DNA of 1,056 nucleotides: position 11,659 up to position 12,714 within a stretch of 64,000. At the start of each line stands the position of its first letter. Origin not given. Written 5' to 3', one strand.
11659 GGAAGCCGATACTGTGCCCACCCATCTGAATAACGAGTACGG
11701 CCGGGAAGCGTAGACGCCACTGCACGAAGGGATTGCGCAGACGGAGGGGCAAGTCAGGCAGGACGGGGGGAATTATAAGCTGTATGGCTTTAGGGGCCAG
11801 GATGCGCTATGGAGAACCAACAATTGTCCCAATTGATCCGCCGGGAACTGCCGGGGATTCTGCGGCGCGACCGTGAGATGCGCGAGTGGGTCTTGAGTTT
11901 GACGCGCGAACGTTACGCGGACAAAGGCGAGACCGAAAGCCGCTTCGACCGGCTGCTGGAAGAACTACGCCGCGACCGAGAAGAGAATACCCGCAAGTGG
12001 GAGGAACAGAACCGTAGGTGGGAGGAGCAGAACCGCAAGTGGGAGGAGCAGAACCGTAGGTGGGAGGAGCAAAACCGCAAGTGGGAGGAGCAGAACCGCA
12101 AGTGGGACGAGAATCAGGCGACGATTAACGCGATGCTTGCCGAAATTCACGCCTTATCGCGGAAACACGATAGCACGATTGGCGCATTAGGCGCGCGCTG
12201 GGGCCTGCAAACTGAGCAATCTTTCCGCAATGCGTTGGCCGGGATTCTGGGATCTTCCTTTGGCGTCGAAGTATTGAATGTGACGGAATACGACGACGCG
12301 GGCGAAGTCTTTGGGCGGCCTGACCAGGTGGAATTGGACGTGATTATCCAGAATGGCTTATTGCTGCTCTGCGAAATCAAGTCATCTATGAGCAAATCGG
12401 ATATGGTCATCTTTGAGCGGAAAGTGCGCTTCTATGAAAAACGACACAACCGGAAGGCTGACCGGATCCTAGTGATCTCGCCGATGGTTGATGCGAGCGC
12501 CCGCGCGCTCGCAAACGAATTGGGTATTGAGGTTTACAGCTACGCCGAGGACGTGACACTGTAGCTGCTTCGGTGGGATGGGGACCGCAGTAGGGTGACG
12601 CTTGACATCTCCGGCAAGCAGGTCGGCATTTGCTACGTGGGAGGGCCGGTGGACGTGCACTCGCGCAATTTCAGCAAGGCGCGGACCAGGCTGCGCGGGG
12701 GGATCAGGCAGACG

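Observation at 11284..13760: Paralog decay and diversification hotspot: three copies or fragments of a DUF3782-like gene with 21-bp coding tandem repeats and a conserved 75-bp 3' flank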

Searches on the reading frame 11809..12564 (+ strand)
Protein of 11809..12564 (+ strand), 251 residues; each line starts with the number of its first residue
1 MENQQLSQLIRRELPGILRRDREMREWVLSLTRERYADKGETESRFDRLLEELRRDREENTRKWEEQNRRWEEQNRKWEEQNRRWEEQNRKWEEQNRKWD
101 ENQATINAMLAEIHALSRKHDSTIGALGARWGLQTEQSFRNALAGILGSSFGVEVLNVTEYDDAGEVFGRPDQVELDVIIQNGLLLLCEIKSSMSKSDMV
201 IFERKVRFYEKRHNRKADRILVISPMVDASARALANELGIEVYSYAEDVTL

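Call 6: search_protein_families(library=pfam, proteins=[window:11809-12561:+], max_evalue=0.1)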
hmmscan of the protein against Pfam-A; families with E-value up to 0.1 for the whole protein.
window:11809-12561:+ (251 aa): 4 families
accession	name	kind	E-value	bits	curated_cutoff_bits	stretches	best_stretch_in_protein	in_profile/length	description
PF12644.12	DUF3782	-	2.2e-25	89.1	24.4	1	94-171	1-78/78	Protein of unknown function (DUF3782)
PF07788.17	PDDEXK_10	-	7.2e-24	84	21.2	1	173-241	2-74/74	PD-(D/E)XK nuclease superfamily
PF15346.11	ARGLU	-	0.0074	16.6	27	1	41-108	55-122/149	Arginine and glutamate-rich 1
PF14235.11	DUF4337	-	0.035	14.7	27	1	50-106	68-124/161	Domain of unknown function (DUF4337)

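Call 9: find_encoding_contigs(protein=window:11809-12564:+, flank=10000, max_places=10)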
Protein window:11809-12564:+ (251 aa): 14 contigs read that carry it; 6 places shown.
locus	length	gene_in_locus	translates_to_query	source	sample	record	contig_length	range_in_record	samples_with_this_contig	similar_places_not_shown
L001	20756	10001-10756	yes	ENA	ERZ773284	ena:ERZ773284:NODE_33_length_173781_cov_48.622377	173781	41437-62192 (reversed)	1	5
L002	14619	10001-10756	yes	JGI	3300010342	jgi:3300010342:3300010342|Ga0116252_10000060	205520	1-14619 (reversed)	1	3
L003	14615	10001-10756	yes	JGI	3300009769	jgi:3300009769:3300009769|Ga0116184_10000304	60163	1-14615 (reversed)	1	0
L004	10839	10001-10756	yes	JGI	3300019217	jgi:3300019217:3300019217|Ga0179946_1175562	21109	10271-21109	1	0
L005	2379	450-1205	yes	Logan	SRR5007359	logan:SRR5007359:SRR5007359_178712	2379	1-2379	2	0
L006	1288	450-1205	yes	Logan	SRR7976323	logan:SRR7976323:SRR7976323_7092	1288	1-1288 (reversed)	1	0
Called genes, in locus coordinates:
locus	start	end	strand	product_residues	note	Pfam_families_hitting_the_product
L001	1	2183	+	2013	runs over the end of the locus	PF01590:GAF, PF13185:GAF_2, PF01590:GAF, PF01590:GAF, PF13185:GAF_2, PF13492:GAF_3, PF13185:GAF_2, PF01590:GAF, +17 more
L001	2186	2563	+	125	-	PF00072:Response_reg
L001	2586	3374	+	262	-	PF00561:Abhydrolase_1, PF12697:Abhydrolase_6, PF12146:Hydrolase_4 (weak)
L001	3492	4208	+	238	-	PF01520:Amidase_3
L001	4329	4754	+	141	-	PF00436:SSB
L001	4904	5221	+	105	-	PF11950:DUF3467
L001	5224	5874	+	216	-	-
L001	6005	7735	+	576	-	PF14306:PUA_2, PF01747:ATP-sulfurylase, PF01583:APS_kinase, PF13671:AAA_33 (weak)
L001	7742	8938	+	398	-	PF00288:GHMP_kinases_N, PF08544:GHMP_kinases_C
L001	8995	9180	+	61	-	-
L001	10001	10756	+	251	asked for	PF12644:DUF3782, PF07788:PDDEXK_10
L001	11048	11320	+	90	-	-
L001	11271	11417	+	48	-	-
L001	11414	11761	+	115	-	-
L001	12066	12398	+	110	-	PF01909:NTP_transf_2, PF18765:Polbeta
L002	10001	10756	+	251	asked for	PF12644:DUF3782, PF07788:PDDEXK_10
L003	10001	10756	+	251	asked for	PF12644:DUF3782, PF07788:PDDEXK_10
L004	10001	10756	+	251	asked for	PF12644:DUF3782, PF07788:PDDEXK_10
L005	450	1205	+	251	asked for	PF12644:DUF3782, PF07788:PDDEXK_10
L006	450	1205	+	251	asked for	PF12644:DUF3782, PF07788:PDDEXK_10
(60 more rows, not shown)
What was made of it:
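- On Contingency locus (repeat-mediated phase variation): The allele is identical in 14 contigs from at least 6 samples (call 9).
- The exact 251-aa allele occurs in 14 contigs from at least 6 samples (call 9).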

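Call 11: find_homologous_proteins(query=window:11809-12561:+, max_evalue=0.00001)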
Query window:11809-12561:+ (251 aa): 4508 proteins with E <= 0.00001 among 8000 candidates; the best 120 are listed.
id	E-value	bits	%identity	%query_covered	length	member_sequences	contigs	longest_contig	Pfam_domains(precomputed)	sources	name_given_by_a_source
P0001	2.2e-158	543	100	100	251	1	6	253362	PF07788.18,PF12644.13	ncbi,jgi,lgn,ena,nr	ncbi:MAG TPA: DUF3782 domain-containing protein [Anaerolineae bacterium]|nr:DUF3782 domain-containin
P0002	3.4e-137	474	83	100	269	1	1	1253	PF07788.18,PF12644.13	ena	-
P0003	2.9e-136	471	88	100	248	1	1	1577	PF07788.18,PF12644.13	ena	-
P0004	1.2e-135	469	85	100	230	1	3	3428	PF07788.18,PF12644.13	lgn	-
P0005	2.6e-135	467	66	83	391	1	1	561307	PF07788.18,PF12644.13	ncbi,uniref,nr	ncbi:PD-(D/E)XK nuclease family protein [Desulfosoma caldarium]|uniref:DUF3782 domain-containing pro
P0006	7.6e-135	466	88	100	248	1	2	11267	PF07788.18,PF12644.13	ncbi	-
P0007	8.2e-134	463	90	100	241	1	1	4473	PF07788.18,PF12644.13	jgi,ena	-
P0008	3.7e-133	460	73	100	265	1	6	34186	PF07788.18,PF12644.13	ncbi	ncbi:MAG: PD-(D/E)XK nuclease family protein [Desulfococcaceae bacterium]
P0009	1.3e-132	459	88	100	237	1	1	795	PF07788.18,PF12644.13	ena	-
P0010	1.6e-132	458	78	100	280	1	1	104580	PF07788.18,PF12644.13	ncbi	-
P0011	2.9e-132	458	80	100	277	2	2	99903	PF07788.18,PF12644.13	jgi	-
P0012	5.5e-132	457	72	100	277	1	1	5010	PF07788.18,PF12644.13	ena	-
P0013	4.9e-130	450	68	100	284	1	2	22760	PF07788.18,PF12644.13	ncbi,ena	-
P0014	8.3e-129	446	69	100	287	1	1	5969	PF07788.18,PF12644.13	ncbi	-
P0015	2.8e-128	444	76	100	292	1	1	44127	PF07788.18,PF12644.13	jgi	-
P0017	2.6e-127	441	78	100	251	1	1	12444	PF07788.18,PF12644.13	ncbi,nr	ncbi:MAG: DUF3782 domain-containing protein [Anaerolineae bacterium]|nr:DUF3782 domain-containing pr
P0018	5.5e-126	437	83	100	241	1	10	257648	PF07788.18,PF12644.13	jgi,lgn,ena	jgi:hypothetical protein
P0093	1.1e-110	387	75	99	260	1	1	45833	PF07788.18,PF12644.13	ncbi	-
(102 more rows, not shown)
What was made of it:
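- On Contingency locus (repeat-mediated phase variation): Its 90% cluster has one member (call 11).
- More than 4500 homologs, all with both domains (call 11). The exact 251-aa protein was found in 14 contigs from at least 6 samples, and its 90% cluster has one member (calls 9, 11). Protein lengths in the family run from 223 to 400 aa (call 11). Its 90%-identity cluster has one member (call 11).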

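Call 13: find_encoding_contigs(protein=P0018, flank=6000, max_places=4)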
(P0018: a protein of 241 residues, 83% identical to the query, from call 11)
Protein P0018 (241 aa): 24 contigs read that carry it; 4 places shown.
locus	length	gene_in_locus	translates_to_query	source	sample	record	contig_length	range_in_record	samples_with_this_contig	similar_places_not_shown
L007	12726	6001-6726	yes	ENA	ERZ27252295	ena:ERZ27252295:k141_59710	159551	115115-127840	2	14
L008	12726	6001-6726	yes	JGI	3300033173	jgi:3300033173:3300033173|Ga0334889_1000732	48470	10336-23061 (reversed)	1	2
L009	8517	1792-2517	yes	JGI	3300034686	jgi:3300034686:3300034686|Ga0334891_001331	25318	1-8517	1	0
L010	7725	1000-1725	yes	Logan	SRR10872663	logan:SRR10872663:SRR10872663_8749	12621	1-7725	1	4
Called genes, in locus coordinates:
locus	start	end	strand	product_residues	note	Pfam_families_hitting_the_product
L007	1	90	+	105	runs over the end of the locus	PF11950:DUF3467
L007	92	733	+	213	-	-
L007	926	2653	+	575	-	PF14306:PUA_2, PF01747:ATP-sulfurylase, PF01583:APS_kinase, PF13671:AAA_33 (weak)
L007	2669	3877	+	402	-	PF00288:GHMP_kinases_N, PF08544:GHMP_kinases_C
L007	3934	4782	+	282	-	PF08843:AbiEii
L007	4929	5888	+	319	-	PF01370:Epimerase, PF16363:GDP_Man_Dehyd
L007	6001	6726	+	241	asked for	PF12644:DUF3782, PF07788:PDDEXK_10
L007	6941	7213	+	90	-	-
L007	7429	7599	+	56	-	PF20126:TumE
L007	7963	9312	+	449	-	PF01943:Polysacc_synt, PF13440:Polysacc_synt_3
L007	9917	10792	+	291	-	PF09587:PGA_cap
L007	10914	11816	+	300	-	PF14305:ATPgrasp_TupA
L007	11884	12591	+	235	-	PF02018:CBM_4_9 (weak)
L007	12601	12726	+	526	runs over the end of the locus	PF04932:Wzy_C (weak)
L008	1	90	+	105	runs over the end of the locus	PF11950:DUF3467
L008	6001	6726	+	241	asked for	PF12644:DUF3782, PF07788:PDDEXK_10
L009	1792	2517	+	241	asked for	PF12644:DUF3782, PF07788:PDDEXK_10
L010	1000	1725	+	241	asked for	PF12644:DUF3782, PF07788:PDDEXK_10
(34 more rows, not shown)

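Call 14: find_encoding_contigs(protein=P0010, flank=6000, max_places=3)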
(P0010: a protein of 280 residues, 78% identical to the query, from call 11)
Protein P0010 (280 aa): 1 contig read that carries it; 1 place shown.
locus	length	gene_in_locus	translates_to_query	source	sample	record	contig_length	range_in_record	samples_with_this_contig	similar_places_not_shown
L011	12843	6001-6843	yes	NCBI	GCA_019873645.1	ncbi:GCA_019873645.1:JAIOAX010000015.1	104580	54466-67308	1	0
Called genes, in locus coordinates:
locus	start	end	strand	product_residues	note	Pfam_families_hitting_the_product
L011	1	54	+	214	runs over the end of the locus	-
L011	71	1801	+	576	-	PF14306:PUA_2, PF01747:ATP-sulfurylase, PF01583:APS_kinase, PF13671:AAA_33 (weak)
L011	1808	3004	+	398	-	PF00288:GHMP_kinases_N, PF08544:GHMP_kinases_C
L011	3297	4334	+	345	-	PF12644:DUF3782, PF07788:PDDEXK_10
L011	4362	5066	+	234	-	PF08843:AbiEii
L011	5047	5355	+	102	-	-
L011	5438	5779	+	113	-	PF05685:Uma2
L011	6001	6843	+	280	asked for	PF12644:DUF3782, PF07788:PDDEXK_10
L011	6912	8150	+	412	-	PF00515:TPR_1 (faint), PF07719:TPR_2 (faint), PF13174:TPR_6 (faint), PF13181:TPR_8 (faint), PF13424:TPR_12 (faint), PF13428:TPR_14 (faint), PF13431:TPR_17 (faint), PF13432:TPR_16, +6 more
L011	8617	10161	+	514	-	PF01943:Polysacc_synt, PF13440:Polysacc_synt_3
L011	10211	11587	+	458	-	PF12838:Fer4_7 (weak), PF04422:FrhB_FdhB_N, PF04432:FrhB_FdhB_C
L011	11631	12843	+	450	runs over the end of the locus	PF04230:PS_pyruv_trans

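Call 15: find_encoding_contigs(protein=P0011, flank=6000, max_places=3)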
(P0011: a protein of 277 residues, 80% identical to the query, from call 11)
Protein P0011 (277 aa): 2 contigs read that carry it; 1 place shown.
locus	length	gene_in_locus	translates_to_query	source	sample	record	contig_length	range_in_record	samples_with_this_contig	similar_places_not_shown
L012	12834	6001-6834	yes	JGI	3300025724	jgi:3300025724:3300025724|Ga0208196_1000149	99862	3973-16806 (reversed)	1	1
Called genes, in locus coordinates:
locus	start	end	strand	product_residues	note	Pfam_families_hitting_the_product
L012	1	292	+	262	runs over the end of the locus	PF00561:Abhydrolase_1, PF12697:Abhydrolase_6, PF12146:Hydrolase_4 (weak)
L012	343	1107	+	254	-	PF01520:Amidase_3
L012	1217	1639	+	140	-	PF00436:SSB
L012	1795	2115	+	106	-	PF11950:DUF3467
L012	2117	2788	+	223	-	-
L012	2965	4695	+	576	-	PF14306:PUA_2, PF01747:ATP-sulfurylase, PF01583:APS_kinase, PF13671:AAA_33 (weak)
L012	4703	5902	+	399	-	PF00288:GHMP_kinases_N, PF08544:GHMP_kinases_C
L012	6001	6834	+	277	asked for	PF12644:DUF3782, PF07788:PDDEXK_10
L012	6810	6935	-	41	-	-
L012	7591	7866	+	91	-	PF02350:Epimerase_2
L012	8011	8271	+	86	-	PF04255:DUF433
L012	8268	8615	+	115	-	PF18478:PIN_10 (weak), PF18480:DUF5615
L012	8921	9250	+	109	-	-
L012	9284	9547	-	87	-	-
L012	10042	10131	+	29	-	-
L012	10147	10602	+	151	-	-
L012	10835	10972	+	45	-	PF03721:UDPG_MGDP_dh_N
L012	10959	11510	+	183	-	PF03721:UDPG_MGDP_dh_N, PF00984:UDPG_MGDP_dh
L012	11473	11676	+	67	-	PF03720:UDPG_MGDP_dh_C (weak)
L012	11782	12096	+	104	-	-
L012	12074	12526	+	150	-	PF01850:PIN (weak), PF13470:PIN_3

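Call 26: search_protein_families(library=padloc, proteins=[window:11809-12561:+], max_evalue=0.01)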
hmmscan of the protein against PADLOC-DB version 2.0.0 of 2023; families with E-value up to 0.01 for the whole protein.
window:11809-12561:+ (251 aa): 2 families
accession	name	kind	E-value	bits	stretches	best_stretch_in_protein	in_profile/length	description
PDLC01085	C3a181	-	4.9e-19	67.1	1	16-243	9-225/226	Diadenylate cyclase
PDLC00519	JetC1|JetC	-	0.0029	13.9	1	23-149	377-502/1097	DUF3584 domain; MukB-like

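Call 27: search_protein_families(library=ncbifam, proteins=[window:11809-12561:+], max_evalue=1)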
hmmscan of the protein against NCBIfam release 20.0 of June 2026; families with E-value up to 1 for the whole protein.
window:11809-12561:+ (251 aa): 5 families
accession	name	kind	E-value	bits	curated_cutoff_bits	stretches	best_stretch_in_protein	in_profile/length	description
TIGR02168.1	SMC_prok_B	equivalog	0.0077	14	567.35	1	34-120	330-416/1181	chromosome segregation protein SMC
NF006203.0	PRK08327.1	equivalog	0.0094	14.5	456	1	40-153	332-440/571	thiamine pyrophosphate-requiring protein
TIGR02169.1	SMC_prok_A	equivalog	0.03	12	729.4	1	22-120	678-775/1165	chromosome segregation protein SMC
TIGR01069.2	mutS2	equivalog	0.056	11.8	400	1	41-115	513-595/790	endonuclease MutS2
NF009344.0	PRK12705.1-1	equivalog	0.16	10.5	831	1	29-120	111-206/572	hypothetical protein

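Call 34: find_encoding_contigs(protein=P0017, flank=10000, max_places=2)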
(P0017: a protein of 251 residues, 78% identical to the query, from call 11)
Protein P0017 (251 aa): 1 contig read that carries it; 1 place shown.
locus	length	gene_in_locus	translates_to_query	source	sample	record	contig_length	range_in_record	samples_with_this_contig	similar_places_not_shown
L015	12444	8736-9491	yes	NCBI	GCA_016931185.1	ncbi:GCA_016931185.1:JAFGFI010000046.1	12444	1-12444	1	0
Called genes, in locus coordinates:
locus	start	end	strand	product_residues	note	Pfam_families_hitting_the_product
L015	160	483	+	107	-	PF11950:DUF3467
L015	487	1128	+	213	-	-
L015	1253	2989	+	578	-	PF14306:PUA_2, PF01747:ATP-sulfurylase, PF01583:APS_kinase, PF13671:AAA_33 (faint)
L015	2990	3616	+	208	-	PF25084:LbH_EIF2B (weak), PF25087:GMPPB_C (faint), PF14602:Hexapep_2 (faint), PF00132:Hexapep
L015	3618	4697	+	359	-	PF01041:DegT_DnrJ_EryC1, PF01212:Beta_elim_lyase, PF01053:Cys_Met_Meta_PP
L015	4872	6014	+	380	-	PF01467:CTP_transf_like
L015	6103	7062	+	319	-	PF01073:3Beta_HSD (weak), PF01370:Epimerase, PF16363:GDP_Man_Dehyd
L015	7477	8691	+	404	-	PF00288:GHMP_kinases_N, PF08544:GHMP_kinases_C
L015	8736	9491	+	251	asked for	PF12644:DUF3782, PF07788:PDDEXK_10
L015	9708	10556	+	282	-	PF12644:DUF3782, PF07788:PDDEXK_10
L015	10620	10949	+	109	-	-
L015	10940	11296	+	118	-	-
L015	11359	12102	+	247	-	PF13749:HATPase_c_4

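Call 35: find_encoding_contigs(protein=P0093, flank=10000, max_places=2)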
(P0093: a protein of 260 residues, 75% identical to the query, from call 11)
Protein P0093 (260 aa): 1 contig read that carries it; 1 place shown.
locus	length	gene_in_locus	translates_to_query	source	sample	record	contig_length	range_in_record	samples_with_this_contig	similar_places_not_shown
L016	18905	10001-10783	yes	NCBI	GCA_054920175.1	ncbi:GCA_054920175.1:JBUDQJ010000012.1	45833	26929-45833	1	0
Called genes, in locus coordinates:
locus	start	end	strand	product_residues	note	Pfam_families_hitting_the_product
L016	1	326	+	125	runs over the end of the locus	PF00072:Response_reg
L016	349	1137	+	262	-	PF00561:Abhydrolase_1, PF12697:Abhydrolase_6, PF12146:Hydrolase_4 (weak)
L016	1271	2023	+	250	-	PF01520:Amidase_3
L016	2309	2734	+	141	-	PF00436:SSB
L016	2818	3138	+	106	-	PF11950:DUF3467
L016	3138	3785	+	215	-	-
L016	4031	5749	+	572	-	PF14306:PUA_2, PF01747:ATP-sulfurylase, PF01583:APS_kinase, PF13671:AAA_33 (weak)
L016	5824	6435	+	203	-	PF00685:Sulfotransfer_1 (weak), PF13469:Sulfotransfer_3 (faint)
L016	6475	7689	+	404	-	PF00288:GHMP_kinases_N, PF08544:GHMP_kinases_C (weak)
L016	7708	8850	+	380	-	PF01467:CTP_transf_like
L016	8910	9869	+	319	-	PF01370:Epimerase, PF16363:GDP_Man_Dehyd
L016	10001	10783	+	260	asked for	PF12644:DUF3782, PF07788:PDDEXK_10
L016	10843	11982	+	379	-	PF00155:Aminotran_1_2 (weak), PF01041:DegT_DnrJ_EryC1, PF01212:Beta_elim_lyase (weak)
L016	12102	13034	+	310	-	PF12644:DUF3782, PF07788:PDDEXK_10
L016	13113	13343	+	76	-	PF01909:NTP_transf_2, PF18765:Polbeta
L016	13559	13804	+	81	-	PF10049:DUF2283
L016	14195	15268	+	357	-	PF03446:NAD_binding_2 (weak), PF03721:UDPG_MGDP_dh_N, PF00984:UDPG_MGDP_dh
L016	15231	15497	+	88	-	PF03720:UDPG_MGDP_dh_C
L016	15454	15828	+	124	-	PF22600:MTPAP-like_central (faint), PF01909:NTP_transf_2, PF18765:Polbeta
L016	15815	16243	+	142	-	PF05168:HEPN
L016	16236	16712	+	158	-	PF02350:Epimerase_2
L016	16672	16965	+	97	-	PF02350:Epimerase_2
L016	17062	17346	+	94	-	-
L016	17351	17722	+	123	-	-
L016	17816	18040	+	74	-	PF04255:DUF433 (weak)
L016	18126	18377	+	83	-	PF03683:UPF0175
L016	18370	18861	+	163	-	PF11848:DUF3368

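Call 38: search_solved_structures(query=window:11809-12561:+, max_evalue=1, show_alignments=2)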
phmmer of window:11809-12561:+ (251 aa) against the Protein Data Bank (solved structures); distinct sequences matched with E-value up to 1: 3.
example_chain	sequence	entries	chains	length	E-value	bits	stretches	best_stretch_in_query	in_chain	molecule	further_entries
6wsm_A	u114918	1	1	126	0.42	13.3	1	11-81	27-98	Septin-8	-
5ydk_A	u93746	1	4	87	0.82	12.4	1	14-84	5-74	E3 ubiquitin-protein ligase RNF168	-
4uos_A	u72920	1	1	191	0.86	12.3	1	14-93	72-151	DESIGNED HELICAL BUNDLE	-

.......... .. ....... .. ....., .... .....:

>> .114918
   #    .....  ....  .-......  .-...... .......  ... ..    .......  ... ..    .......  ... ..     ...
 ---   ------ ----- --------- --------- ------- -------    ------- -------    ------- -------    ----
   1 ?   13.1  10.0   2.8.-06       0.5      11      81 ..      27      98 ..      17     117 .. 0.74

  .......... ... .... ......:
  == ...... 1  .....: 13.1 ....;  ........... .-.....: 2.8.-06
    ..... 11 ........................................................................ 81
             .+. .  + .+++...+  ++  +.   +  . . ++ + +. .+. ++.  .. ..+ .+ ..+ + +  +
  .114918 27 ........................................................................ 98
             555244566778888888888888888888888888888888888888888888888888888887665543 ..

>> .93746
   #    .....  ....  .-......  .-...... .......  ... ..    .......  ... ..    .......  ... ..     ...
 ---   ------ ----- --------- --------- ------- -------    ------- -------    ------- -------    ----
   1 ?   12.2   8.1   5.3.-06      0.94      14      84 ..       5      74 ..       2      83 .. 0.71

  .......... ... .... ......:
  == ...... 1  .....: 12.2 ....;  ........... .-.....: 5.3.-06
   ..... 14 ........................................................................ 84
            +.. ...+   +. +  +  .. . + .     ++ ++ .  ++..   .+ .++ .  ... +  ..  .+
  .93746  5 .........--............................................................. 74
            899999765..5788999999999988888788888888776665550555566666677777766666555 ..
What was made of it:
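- Closest known: NucS/EndoMS and AF1548. Different: Sequence identity is only 12-15%, and no sequence-level match to any PDB chain was found (call 38).
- Tried and rejected: Sequence search of the PDB gave only spurious coiled-coil matches (call 38).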

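Call 43: find_encoding_contigs(protein=P0007, flank=5000, max_places=2)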
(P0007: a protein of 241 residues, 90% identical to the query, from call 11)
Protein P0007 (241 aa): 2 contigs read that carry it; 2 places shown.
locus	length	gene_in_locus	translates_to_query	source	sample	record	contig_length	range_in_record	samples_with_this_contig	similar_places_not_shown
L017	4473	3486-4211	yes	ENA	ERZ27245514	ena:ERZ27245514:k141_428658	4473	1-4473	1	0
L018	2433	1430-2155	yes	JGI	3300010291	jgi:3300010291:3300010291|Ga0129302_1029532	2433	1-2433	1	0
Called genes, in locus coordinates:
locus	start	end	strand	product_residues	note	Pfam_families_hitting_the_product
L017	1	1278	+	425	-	?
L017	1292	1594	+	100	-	PF04255:DUF433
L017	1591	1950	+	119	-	PF18480:DUF5615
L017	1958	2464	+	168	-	PF02350:Epimerase_2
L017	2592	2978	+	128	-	PF05168:HEPN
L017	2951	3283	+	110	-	PF01909:NTP_transf_2, PF18765:Polbeta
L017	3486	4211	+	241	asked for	PF12644:DUF3782, PF07788:PDDEXK_10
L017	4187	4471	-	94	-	?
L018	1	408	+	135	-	?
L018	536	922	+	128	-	PF05168:HEPN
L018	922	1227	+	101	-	PF01909:NTP_transf_2, PF18765:Polbeta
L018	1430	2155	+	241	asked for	PF12644:DUF3782, PF07788:PDDEXK_10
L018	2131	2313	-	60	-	-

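Call 44: find_encoding_contigs(protein=P0006, flank=8000, max_places=2)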
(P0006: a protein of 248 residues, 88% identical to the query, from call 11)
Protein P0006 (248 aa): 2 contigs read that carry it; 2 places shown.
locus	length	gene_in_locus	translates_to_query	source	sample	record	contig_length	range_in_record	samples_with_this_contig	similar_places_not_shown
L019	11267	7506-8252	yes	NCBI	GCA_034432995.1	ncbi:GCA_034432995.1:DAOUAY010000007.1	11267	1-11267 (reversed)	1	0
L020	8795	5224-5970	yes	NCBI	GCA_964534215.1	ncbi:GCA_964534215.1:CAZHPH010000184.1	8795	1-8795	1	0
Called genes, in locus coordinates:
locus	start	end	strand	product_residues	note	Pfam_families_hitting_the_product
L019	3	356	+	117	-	?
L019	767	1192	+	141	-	PF00436:SSB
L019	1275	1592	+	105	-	PF11950:DUF3467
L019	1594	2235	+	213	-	-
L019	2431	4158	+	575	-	PF14306:PUA_2, PF01747:ATP-sulfurylase, PF01583:APS_kinase, PF13671:AAA_33 (weak)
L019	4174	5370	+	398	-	PF00288:GHMP_kinases_N, PF08544:GHMP_kinases_C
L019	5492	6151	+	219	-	PF08843:AbiEii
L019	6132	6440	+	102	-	-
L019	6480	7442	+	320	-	PF01370:Epimerase, PF16363:GDP_Man_Dehyd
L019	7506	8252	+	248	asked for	PF12644:DUF3782, PF07788:PDDEXK_10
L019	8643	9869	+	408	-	PF03721:UDPG_MGDP_dh_N, PF00984:UDPG_MGDP_dh, PF03720:UDPG_MGDP_dh_C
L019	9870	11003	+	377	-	PF02350:Epimerase_2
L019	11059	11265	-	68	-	?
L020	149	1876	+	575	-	PF14306:PUA_2, PF01747:ATP-sulfurylase, PF01583:APS_kinase, PF13671:AAA_33 (weak)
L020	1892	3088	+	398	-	PF00288:GHMP_kinases_N, PF08544:GHMP_kinases_C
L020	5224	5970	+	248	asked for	PF12644:DUF3782, PF07788:PDDEXK_10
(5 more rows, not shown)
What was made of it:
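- Syntenic loci in related genomes (L007, L011, L012, L015, L016, L019) carry one or two DUF3782 genes at the same place, with intact AbiEii, epimerase or HEPN-MNT genes (calls 13-15, 34, 35, 43, 44).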
